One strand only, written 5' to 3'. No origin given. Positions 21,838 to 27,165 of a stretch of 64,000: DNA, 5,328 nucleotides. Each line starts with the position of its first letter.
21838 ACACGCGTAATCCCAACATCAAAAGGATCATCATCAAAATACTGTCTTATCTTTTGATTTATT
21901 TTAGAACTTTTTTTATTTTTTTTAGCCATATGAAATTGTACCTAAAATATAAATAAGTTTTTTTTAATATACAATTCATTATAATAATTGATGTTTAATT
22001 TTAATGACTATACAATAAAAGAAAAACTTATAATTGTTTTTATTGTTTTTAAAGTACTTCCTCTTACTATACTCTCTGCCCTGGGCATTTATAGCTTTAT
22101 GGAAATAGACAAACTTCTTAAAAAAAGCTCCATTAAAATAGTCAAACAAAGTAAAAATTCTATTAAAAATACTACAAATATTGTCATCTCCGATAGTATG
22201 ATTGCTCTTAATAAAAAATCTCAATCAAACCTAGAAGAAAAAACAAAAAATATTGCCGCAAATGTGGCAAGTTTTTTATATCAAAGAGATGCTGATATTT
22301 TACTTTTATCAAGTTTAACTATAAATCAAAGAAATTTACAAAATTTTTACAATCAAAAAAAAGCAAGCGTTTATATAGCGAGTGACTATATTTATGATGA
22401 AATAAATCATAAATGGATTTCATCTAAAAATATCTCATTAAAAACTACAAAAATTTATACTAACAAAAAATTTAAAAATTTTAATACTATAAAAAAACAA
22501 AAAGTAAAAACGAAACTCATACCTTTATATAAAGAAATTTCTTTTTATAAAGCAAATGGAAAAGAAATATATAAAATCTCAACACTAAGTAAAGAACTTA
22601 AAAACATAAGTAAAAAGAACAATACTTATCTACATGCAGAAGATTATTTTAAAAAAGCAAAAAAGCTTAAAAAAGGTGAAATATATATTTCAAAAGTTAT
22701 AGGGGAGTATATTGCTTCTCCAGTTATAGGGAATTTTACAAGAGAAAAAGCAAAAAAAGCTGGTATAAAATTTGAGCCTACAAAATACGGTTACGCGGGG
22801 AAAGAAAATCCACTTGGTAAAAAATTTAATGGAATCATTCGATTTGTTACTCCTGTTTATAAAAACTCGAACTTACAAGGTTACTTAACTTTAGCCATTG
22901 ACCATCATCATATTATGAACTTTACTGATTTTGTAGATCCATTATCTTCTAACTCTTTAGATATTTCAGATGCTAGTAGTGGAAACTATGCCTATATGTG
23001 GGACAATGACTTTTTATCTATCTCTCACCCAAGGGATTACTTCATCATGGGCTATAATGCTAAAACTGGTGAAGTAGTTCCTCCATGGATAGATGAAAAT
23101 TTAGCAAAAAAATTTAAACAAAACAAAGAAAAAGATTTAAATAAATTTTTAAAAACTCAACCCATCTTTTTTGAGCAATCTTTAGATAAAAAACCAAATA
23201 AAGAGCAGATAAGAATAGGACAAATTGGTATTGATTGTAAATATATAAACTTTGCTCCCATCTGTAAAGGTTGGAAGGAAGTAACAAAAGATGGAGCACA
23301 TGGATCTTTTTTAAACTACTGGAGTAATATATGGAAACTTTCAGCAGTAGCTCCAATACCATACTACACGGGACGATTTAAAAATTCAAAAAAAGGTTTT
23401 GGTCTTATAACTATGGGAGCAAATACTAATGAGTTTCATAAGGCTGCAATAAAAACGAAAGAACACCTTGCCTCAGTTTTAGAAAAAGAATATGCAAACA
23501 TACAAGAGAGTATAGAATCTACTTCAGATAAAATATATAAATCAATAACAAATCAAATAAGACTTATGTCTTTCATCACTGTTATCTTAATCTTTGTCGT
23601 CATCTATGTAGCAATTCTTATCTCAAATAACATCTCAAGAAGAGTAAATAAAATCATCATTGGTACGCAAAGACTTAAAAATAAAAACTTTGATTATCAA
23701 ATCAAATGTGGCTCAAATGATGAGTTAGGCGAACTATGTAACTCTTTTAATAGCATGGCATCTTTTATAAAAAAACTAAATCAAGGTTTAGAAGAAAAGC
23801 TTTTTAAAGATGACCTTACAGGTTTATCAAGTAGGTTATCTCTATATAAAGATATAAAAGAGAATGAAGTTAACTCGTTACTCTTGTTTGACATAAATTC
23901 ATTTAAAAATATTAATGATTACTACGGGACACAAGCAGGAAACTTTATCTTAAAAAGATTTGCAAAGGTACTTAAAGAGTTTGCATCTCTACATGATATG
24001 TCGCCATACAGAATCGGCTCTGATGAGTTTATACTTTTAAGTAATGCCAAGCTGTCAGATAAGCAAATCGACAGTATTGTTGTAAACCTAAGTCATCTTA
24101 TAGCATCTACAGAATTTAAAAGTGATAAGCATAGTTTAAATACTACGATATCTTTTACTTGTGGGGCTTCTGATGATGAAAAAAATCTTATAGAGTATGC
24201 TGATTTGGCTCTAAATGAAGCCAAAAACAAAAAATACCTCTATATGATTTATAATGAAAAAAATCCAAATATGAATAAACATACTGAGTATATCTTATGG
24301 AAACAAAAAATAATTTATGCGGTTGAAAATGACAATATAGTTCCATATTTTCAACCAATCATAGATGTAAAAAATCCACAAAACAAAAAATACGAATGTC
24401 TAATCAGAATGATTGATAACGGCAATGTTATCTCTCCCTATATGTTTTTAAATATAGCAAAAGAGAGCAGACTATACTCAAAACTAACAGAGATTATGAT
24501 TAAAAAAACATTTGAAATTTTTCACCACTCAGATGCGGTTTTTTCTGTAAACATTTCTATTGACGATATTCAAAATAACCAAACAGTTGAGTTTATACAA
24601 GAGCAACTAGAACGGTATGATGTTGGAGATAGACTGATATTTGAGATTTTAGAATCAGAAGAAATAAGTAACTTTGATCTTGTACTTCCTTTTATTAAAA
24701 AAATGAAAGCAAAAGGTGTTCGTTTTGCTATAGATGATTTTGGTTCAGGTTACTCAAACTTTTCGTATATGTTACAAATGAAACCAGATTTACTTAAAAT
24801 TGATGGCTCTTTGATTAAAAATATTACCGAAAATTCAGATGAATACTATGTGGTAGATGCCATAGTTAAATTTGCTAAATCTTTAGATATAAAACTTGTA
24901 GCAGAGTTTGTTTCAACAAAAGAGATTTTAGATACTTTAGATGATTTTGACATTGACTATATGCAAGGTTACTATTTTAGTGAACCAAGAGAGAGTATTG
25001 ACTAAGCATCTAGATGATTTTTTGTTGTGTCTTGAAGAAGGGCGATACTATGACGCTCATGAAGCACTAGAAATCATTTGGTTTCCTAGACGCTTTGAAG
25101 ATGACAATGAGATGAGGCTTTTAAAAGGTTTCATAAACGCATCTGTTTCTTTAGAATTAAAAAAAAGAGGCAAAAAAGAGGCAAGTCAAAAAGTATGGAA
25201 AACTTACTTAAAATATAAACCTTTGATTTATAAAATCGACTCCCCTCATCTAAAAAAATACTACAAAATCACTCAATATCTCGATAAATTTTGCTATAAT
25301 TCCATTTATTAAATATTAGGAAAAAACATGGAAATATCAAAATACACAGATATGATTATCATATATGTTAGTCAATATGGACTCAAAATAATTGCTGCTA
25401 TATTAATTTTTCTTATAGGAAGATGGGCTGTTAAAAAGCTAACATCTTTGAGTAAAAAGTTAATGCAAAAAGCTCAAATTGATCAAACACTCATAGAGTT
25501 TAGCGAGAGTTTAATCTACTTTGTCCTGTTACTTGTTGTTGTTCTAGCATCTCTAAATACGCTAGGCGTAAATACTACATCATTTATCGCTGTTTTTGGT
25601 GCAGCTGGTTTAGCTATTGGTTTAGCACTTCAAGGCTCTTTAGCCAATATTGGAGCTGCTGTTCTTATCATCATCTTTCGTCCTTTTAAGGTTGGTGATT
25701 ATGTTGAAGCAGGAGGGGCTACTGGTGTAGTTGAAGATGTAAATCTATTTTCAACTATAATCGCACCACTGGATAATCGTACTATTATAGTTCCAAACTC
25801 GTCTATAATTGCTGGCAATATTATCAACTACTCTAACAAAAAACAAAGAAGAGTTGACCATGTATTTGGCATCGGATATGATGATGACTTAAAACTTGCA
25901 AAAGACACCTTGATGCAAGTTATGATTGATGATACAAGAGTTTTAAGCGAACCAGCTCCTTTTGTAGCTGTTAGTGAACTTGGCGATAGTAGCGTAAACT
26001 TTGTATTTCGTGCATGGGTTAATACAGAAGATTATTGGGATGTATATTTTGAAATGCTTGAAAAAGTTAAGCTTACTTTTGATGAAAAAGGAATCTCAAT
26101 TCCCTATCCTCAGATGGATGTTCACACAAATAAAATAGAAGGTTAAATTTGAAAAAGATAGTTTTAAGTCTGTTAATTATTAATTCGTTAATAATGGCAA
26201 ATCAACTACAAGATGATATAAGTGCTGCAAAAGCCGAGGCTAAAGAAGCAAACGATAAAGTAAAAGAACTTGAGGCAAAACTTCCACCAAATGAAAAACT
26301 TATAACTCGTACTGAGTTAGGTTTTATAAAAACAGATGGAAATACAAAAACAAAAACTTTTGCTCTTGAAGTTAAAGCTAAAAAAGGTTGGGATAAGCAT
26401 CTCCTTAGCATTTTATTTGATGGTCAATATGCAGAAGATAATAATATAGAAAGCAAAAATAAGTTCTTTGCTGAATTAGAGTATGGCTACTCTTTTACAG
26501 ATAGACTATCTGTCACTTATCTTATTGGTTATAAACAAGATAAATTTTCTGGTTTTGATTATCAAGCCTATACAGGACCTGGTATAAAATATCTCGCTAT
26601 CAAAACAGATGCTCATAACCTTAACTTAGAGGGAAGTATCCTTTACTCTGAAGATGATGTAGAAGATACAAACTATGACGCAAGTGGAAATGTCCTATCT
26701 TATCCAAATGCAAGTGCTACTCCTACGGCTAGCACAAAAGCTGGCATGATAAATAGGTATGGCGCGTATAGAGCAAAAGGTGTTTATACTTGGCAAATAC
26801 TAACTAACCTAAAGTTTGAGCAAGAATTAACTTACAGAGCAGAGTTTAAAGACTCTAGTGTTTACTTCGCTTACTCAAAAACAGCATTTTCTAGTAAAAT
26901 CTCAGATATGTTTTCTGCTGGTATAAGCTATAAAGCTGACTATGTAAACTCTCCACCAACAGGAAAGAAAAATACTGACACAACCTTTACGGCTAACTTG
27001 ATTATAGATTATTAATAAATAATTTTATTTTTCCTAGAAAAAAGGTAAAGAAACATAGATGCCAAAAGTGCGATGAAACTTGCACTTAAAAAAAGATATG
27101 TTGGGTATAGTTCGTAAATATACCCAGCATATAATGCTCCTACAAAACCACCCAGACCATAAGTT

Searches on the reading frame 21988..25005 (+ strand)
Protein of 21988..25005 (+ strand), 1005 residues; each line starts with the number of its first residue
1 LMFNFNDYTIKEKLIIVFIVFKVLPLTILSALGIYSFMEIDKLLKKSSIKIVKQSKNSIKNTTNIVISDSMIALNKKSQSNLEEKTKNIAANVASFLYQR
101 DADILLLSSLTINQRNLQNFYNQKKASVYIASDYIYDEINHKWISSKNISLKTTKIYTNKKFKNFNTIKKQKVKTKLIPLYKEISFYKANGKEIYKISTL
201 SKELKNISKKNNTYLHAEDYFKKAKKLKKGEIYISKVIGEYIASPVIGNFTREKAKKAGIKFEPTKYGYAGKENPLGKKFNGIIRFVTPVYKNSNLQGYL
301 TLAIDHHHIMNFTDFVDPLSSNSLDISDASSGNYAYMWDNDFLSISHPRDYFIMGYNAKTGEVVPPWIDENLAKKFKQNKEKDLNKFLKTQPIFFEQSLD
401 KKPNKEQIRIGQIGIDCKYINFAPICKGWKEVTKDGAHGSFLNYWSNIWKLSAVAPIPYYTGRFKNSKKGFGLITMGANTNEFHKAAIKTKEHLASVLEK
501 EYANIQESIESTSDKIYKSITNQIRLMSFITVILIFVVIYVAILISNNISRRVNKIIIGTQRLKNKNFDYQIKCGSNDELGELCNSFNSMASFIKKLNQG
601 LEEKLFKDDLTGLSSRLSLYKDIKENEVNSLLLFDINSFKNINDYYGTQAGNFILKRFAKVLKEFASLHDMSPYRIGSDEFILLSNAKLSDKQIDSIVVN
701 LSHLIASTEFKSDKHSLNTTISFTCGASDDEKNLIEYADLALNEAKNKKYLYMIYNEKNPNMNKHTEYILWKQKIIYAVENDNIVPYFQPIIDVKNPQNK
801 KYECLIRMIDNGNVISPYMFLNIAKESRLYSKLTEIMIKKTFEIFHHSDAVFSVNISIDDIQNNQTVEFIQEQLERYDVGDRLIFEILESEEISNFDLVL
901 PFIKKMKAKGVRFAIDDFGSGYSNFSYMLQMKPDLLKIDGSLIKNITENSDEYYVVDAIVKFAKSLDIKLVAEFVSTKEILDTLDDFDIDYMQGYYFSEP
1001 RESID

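Call 65: search_protein_families(library=pfam, proteins=[window:21988-25005:+])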
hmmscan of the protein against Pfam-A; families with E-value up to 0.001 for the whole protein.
window:21988-25005:+ (1005 aa): 4 families
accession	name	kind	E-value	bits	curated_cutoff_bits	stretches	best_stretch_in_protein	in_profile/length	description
PF00563.25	EAL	-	3e-59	200.7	31.3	1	777-1000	6-236/236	EAL domain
PF00990.26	GGDEF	-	1.2e-18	67.8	23.8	1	608-749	4-158/161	Diguanylate cyclase, GGDEF domain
PF00672.30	HAMP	-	8.8e-09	36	25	1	544-591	1-48/53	HAMP domain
PF21623.3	HK_sensor_dom_bact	-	6.7e-06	25.9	27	0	180-235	66-121/253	Bacterial histidine kinase, sensor domain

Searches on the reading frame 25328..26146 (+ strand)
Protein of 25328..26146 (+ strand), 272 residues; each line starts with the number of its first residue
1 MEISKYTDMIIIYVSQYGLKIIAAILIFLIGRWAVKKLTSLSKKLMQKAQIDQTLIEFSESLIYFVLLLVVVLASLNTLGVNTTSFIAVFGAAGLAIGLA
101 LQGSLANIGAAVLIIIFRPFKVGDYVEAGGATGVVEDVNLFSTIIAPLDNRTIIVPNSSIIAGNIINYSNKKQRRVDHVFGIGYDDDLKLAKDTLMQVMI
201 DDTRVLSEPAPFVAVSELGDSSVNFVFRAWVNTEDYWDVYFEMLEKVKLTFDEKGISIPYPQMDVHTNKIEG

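Call 65: search_protein_families(library=pfam, proteins=[window:25328-26146:+])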
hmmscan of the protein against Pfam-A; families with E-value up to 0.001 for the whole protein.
window:25328-26146:+ (272 aa): 4 families
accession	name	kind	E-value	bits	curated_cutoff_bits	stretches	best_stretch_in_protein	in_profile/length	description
PF00924.24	MS_channel_2nd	-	6.7e-20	71.4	20.2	1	104-169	2-67/68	Mechanosensitive ion channel, beta-domain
PF21082.3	MS_channel_3rd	-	3e-17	63.2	21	1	179-258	4-88/88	Mechanosensitive ion channel MscS, C-terminal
PF05552.17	MS_channel_1st_1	-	2e-08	34.4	22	1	13-54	9-50/50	Mechanosensitive ion channel, conserved TM helix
PF21088.3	MS_channel_1st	-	2.8e-08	34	23.1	1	62-102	2-42/42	Mechanosensitive ion channel, transmembrane helices 2/3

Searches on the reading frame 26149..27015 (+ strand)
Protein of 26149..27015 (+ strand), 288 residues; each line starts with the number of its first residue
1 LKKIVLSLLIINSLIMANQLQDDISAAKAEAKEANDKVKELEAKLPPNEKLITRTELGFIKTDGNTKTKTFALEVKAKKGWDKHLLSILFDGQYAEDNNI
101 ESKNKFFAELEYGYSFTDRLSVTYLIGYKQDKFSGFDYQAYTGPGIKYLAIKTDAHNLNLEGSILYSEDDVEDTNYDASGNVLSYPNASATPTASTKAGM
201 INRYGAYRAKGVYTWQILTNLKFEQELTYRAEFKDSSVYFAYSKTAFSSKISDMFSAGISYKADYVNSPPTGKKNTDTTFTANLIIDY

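Call 65: search_protein_families(library=pfam, proteins=[window:26149-27015:+])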
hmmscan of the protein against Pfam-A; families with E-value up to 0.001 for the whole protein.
window:26149-27015:+ (288 aa): 1 family
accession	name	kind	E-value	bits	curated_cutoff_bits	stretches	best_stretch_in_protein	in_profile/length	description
PF04338.18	DUF481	-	3.4e-49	168.2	21.1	1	56-287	2-209/210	Protein of unknown function, DUF481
